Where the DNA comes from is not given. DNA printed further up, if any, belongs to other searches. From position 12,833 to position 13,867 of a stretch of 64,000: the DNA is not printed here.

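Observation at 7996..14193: Uncharacterised TonB-receptor locus with two unrecognisable proteins and a secreted ASST-like propeller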

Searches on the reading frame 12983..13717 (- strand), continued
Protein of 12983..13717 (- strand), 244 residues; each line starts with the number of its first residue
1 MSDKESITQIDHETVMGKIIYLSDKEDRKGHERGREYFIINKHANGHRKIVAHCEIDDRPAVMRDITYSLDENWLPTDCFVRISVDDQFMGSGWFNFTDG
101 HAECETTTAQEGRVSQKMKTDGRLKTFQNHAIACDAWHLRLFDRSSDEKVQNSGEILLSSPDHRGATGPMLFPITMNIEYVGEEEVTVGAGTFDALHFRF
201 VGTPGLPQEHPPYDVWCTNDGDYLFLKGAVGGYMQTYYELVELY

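Call 52: find_encoding_contigs(protein=P0376, flank=7000, max_places=2)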
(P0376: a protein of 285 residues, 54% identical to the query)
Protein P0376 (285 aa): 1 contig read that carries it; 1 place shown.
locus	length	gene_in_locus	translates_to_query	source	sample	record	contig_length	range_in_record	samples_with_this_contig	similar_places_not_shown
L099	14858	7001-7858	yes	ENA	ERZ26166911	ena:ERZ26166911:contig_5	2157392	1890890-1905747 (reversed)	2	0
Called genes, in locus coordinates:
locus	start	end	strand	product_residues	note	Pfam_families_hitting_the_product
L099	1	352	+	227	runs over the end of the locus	PF04909:Amidohydro_2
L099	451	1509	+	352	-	PF00496:SBP_bac_5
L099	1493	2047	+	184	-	PF00496:SBP_bac_5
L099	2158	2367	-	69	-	-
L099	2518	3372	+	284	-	PF14339:DUF4394 (faint)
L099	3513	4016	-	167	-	PF00903:Glyoxalase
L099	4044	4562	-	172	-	PF00903:Glyoxalase, PF18029:Glyoxalase_6 (weak)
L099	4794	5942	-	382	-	PF06441:EHN, PF00561:Abhydrolase_1, PF12697:Abhydrolase_6 (weak)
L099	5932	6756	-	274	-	PF00106:adh_short, PF08659:KR (weak), PF13561:adh_short_C2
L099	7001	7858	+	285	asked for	-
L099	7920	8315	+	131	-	PF01042:Ribonuc_L-PSP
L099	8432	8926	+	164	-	PF02566:OsmC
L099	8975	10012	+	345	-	PF00561:Abhydrolase_1, PF12146:Hydrolase_4 (weak), PF12697:Abhydrolase_6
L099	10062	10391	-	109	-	-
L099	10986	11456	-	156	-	-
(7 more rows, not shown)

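Call 53: find_encoding_contigs(protein=P0404, flank=7000, max_places=2)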
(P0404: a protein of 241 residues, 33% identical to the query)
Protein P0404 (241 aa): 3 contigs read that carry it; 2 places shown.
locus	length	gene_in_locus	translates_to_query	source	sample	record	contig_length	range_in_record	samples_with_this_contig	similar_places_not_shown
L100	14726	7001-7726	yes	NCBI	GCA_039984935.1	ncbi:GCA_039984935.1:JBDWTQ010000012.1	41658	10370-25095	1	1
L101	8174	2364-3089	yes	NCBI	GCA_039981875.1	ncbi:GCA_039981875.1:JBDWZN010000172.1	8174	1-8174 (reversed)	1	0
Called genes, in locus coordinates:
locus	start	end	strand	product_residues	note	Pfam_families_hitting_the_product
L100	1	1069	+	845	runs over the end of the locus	PF07715:Plug, PF25183:OMP_b-brl_4 (weak), PF00593:TonB_dep_Rec_b-barrel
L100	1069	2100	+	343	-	PF00903:Glyoxalase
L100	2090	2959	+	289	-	PF00561:Abhydrolase_1, PF12697:Abhydrolase_6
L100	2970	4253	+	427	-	PF07690:MFS_1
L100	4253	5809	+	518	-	PF01565:FAD_binding_4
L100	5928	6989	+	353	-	PF00795:CN_hydrolase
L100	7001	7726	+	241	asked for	-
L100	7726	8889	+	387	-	PF00070:Pyr_redox (faint), PF01266:DAO (faint), PF01494:FAD_binding_3, PF07992:Pyr_redox_2 (faint), PF13450:NAD_binding_8 (weak)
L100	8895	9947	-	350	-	PF08240:ADH_N, PF00107:ADH_zinc_N, PF13602:ADH_zinc_N_2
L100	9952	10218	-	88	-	-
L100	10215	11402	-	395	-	PF13489:Methyltransf_23, PF01209:Ubie_methyltran, PF08241:Methyltransf_11, PF08242:Methyltransf_12, PF13649:Methyltransf_25, PF13847:Methyltransf_31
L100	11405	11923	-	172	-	PF07045:DUF1330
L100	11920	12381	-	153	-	-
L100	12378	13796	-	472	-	PF00171:Aldedh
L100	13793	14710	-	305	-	PF01522:Polysacc_deac_1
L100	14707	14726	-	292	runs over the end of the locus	PF01522:Polysacc_deac_1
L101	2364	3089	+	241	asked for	-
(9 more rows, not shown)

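Call 54: find_encoding_contigs(protein=P0318, flank=7000, max_places=2)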
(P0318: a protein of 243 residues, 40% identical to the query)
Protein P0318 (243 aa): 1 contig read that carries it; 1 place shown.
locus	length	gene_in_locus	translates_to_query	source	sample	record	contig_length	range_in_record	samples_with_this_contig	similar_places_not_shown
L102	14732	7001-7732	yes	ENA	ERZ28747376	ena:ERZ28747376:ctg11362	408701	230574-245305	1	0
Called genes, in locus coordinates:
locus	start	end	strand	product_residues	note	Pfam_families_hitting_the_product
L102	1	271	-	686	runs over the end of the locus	PF05378:Hydant_A_N, PF01968:Hydantoinase_A, PF19278:Hydant_A_C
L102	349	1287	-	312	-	PF00682:HMGL-like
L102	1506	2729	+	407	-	PF02515:CoA_transf_3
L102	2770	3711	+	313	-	-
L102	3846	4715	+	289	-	PF04909:Amidohydro_2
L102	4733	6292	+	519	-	-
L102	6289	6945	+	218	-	-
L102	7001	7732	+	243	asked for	-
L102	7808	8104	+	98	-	PF07045:DUF1330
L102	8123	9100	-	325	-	PF12973:Cupin_7 (weak), PF14499:DUF4437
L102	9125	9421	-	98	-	-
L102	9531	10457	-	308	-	PF00682:HMGL-like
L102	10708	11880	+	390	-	PF02515:CoA_transf_3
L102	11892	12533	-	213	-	PF00694:Aconitase_C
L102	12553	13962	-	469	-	PF00330:Aconitase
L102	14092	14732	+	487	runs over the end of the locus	PF07969:Amidohydro_3 (faint), PF01979:Amidohydro_1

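Call 55: find_encoding_contigs(protein=P0357, flank=7000, max_places=2)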
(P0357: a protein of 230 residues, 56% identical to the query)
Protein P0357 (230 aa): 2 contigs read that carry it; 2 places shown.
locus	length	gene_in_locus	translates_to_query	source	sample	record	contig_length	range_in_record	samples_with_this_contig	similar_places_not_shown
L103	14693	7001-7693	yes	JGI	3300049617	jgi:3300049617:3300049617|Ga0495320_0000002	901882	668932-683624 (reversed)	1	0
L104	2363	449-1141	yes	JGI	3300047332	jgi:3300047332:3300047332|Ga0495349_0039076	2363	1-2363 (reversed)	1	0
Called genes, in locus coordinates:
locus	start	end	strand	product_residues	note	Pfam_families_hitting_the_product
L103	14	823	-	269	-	PF03781:FGE-sulfatase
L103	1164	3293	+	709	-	PF00795:CN_hydrolase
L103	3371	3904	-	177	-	PF13302:Acetyltransf_3, PF00583:Acetyltransf_1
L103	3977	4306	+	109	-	PF03551:PadR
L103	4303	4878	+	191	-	PF22564:HAAS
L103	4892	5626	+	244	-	PF10988:DUF2807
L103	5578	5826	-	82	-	-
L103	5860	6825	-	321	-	PF13424:TPR_12 (faint)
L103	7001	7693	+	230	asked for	-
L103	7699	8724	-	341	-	PF00586:AIRS, PF02769:AIRS_C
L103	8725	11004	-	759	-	PF00708:Acylphosphatase, PF07503:zf-HYPF, PF01300:Sua5_yciO_yrdC, PF17788:HypF_C, PF22521:HypF_C_2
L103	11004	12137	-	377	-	PF01924:HypD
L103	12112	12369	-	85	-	PF01455:HupF_HypC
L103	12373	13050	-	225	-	PF02492:cobW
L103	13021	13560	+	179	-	-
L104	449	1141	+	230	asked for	-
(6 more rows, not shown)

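Call 59: search_protein_families(library=ncbifam, proteins=[L100:5928-6989:+, L100:7726-8889:+, L100:4253-5809:+, L100:1069-2100:+, L096:7954-9432:+, L102:4733-6292:+, L102:6289-6945:+], max_evalue=0.00001)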
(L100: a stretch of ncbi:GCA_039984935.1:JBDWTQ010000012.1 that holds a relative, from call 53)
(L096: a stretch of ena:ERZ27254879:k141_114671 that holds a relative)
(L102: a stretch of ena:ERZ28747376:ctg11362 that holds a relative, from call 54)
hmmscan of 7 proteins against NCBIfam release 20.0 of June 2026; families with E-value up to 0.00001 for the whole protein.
L100:5928-6989:+ (353 aa): 6 families
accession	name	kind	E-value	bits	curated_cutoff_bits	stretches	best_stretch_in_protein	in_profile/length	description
NF009803.0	PRK13287.1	equivalog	3.2e-15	55.7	406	1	37-296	30-274/333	formamidase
TIGR03381.1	agmatine_aguB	equivalog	9.6e-14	51.4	410.25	1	37-306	12-277/279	N-carbamoylputrescine amidase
NF009802.0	PRK13286.1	equivalog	4.5e-13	48.8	427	1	107-299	102-278/345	aliphatic amidase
NF040852.1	nitrile_Arch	equivalog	1.5e-12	47.2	500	1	38-305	14-260/262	nitrilase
NF033621.1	de_GSH_amidase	exception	1.1e-08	34.8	355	1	128-290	96-246/260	deaminated glutathione amidase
NF043013.1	DeGluthAmidYersProt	equivalog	1.4e-08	34.2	500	1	79-270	52-242/278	deaminated glutathione amidase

L100:7726-8889:+ (387 aa): 52 families (the best 25 are shown)
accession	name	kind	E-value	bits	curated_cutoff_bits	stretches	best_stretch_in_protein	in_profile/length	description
NF006021.0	PRK08163.1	equivalog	1.2e-64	218.8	459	1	4-357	6-357/398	3-hydroxybenzoate 6-monooxygenase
NF005720.0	PRK07538.1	subfamily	1.3e-60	205.5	400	1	5-354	4-365/418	hypothetical protein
NF005313.0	PRK06847.1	subfamily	1.2e-57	195.6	372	1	5-358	6-352/375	hypothetical protein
NF033623.1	urate_HpxO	equivalog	2e-53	181.7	500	1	6-362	2-351/381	FAD-dependent urate hydroxylase HpxO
NF005243.0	PRK06753.1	equivalog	1.6e-46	158.9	365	2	249-359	229-340/374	hypothetical protein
NF005062.0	PRK06475.1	equivalog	2.6e-42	145.1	524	1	5-347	5-351/401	FAD-binding protein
TIGR03219.1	salicylate_mono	equivalog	1.6e-41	142.3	446.35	1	6-362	3-378/414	salicylate 1-monooxygenase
NF005566.0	PRK07236.1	subfamily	3e-37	128.4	333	3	125-193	113-181/386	hypothetical protein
NF004829.0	PRK06183.1-3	subfamily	2.3e-21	76.2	390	2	284-372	284-375/520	bifunctional 3-(3-hydroxy-phenyl)propionate/3-hydroxycinnamic acid hydroxylase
TIGR01988.1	Ubi-OHases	subfamily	1e-18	67.4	224.65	1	6-172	2-171/387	ubiquinone biosynthesis hydroxylase, UbiH/UbiF/VisC/COQ6 family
NF005761.0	PRK07588.1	equivalog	3.1e-17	62.6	454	1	6-337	3-329/392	FAD-binding domain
NF004832.0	PRK06184.1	subfamily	1.2e-16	60.6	476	1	6-172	9-177/506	hypothetical protein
NF033476.1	tet_destruct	subfamily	3.6e-16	59.1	550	1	6-338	6-332/386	tetracycline destructase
TIGR01984.1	UbiH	equivalog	1.5e-15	56.9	392.2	1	6-173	2-169/382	2-octaprenyl-6-methoxyphenyl hydroxylase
NF053548.1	violacein_VioC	equivalog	1.8e-14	53.7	760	1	288-344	299-356/429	NADP-dependent violacein biosynthesis oxygenase VioC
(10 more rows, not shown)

L100:4253-5809:+ (518 aa): 7 families
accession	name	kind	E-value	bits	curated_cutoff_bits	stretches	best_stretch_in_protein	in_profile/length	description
TIGR00387.1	glcD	equivalog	1.3e-28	100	567.9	1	46-255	1-209/413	glycolate oxidase subunit GlcD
NF008408.0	PRK11230.1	equivalog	9.5e-19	67.2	897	1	18-249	30-260/499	glycolate oxidase subunit GlcD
NF053785.1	DcplphribOxDprE1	equivalog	2.8e-13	49.9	500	1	43-233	15-193/449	decaprenylphosphoryl-beta-D-ribose oxidase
NF049975.1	2HglutDHaseYdiJ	equivalog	5.7e-10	37.6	1350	1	44-182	53-191/1018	D-2-hydroxyglutarate dehydrogenase YdiJ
NF008439.0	PRK11282.1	equivalog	6.6e-10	38.4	284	1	52-271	8-226/358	glycolate oxidase subunit GlcE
TIGR01679.1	bact_FAD_ox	subfamily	4.7e-08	32.3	292.25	1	44-225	13-181/419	FAD-linked oxidoreductase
TIGR01678.1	FAD_lactone_ox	subfamily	5.2e-08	32.2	396.8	1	47-217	19-179/438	sugar 1,4-lactone oxidase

L100:1069-2100:+ (343 aa): 0 families

L096:7954-9432:+ (492 aa): 30 families (the best 25 are shown)
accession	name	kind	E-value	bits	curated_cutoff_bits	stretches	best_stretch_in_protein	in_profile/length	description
NF005557.0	PRK07228.1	equivalog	1.5e-82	277.6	522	1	30-479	3-443/445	5'-deoxyadenosine deaminase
NF006055.0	PRK08203.1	equivalog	6e-76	255.8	532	1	28-476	5-453/455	8-oxoguanine deaminase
NF004701.0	PRK06038.1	equivalog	1.5e-74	251.3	609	1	28-474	4-427/432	N-ethylammeline chlorohydrolase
NF006549.0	PRK09045.1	equivalog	1e-70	238.6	540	1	26-475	6-441/444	TRZ/ATZ family hydrolase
NF006056.0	PRK08204.1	subfamily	5.2e-64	216.7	391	1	28-478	3-445/449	hypothetical protein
NF006252.0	PRK08393.1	equivalog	1.1e-61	209.1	617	1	80-472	47-422/424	N-ethylammeline chlorohydrolase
NF005211.0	PRK06687.1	equivalog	4.4e-58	197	703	1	36-454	8-414/419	TRZ/ATZ family protein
NF012037.0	PRK15493.1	equivalog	1.4e-55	188.8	779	1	34-467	7-427/435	bifunctional S-methyl-5'-thioadenosine deaminase/S-adenosylhomocysteine deaminase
NF004995.0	PRK06380.1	subfamily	2.4e-55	188.2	567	1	31-462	4-412/418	metal-dependent hydrolase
NF005540.0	PRK07203.1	equivalog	6.3e-52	176.7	444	1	30-475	2-440/444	putative aminohydrolase SsnA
TIGR03314.1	Se_ssnA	subfamily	3.3e-50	171.2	455.5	1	30-475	1-439/441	putative selenium metabolism protein SsnA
NF009059.0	PRK12393.1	equivalog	4.6e-49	167.4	543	1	52-476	31-458/460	amidohydrolase family protein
TIGR02967.1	guan_deamin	equivalog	8.3e-49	166.6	375.4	1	49-419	6-367/401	guanine deaminase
NF006679.0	PRK09228.1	subfamily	1.4e-46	159.1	351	1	39-420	19-393/433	guanine deaminase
NF006681.0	PRK09229.1-2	equivalog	1.7e-38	132.6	362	1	74-461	46-437/451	formimidoylglutamate deiminase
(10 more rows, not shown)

L102:4733-6292:+ (519 aa): 100 families (the best 25 are shown)
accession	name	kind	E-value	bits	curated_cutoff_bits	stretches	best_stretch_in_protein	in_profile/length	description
NF004837.0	PRK06187.1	subfamily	6.6e-81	272.1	476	2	152-511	175-524/531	long-chain-fatty-acid--CoA ligase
NF006182.0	PRK08316.1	subfamily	2.5e-68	230.8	663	1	6-510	16-518/523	fatty acyl-CoA synthetase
NF005307.0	PRK06839.1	equivalog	1.1e-65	222.3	748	1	11-510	12-494/496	o-succinylbenzoate--CoA ligase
NF009233.0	PRK12583.1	subfamily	5.2e-64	216.6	832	2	149-507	203-548/558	fatty acid CoA ligase family protein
NF004114.0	PRK05605.1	equivalog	1.2e-61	208.7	766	2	143-510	218-570/575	long-chain-fatty-acid--CoA ligase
NF004797.0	PRK06145.1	equivalog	1.8e-61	208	850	1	1-509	2-495/499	acyl-CoA synthetase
NF004511.1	PRK05852.1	equivalog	2.8e-58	197.8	650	1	22-507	22-502/505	FadD7 family fatty acid--CoA ligase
NF005676.0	PRK07470.1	equivalog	3.2e-58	197.7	774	1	1-510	20-530/544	acyl-CoA synthetase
TIGR01923.1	menE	equivalog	3.5e-58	197.5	330.15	1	29-505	2-442/442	o-succinylbenzoate--CoA ligase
NF009071.0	PRK12406.1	subfamily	4.3e-58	197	701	2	155-507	161-500/510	acyl-CoA synthetase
NF002966.0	PRK03640.1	equivalog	6.3e-58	196.5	556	1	10-509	11-480/483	o-succinylbenzoate--CoA ligase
NF005801.1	PRK07656.1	equivalog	3.4e-57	194.2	657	2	154-505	171-499/500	FadD3 family acyl-CoA ligase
NF005857.1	PRK07786.1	exception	9.6e-57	192.6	733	2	136-505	157-508/513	fatty-acid--CoA ligase FadD5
NF005702.0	PRK07514.1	subfamily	8.2e-56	189.4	558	1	2-510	4-501/506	malonyl-CoA synthase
NF052269.1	Staph_lig_FadD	equivalog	2.1e-55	188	650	1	17-511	16-495/499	long-chain-fatty-acid--CoA ligase FadD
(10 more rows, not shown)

L102:6289-6945:+ (218 aa): 0 families
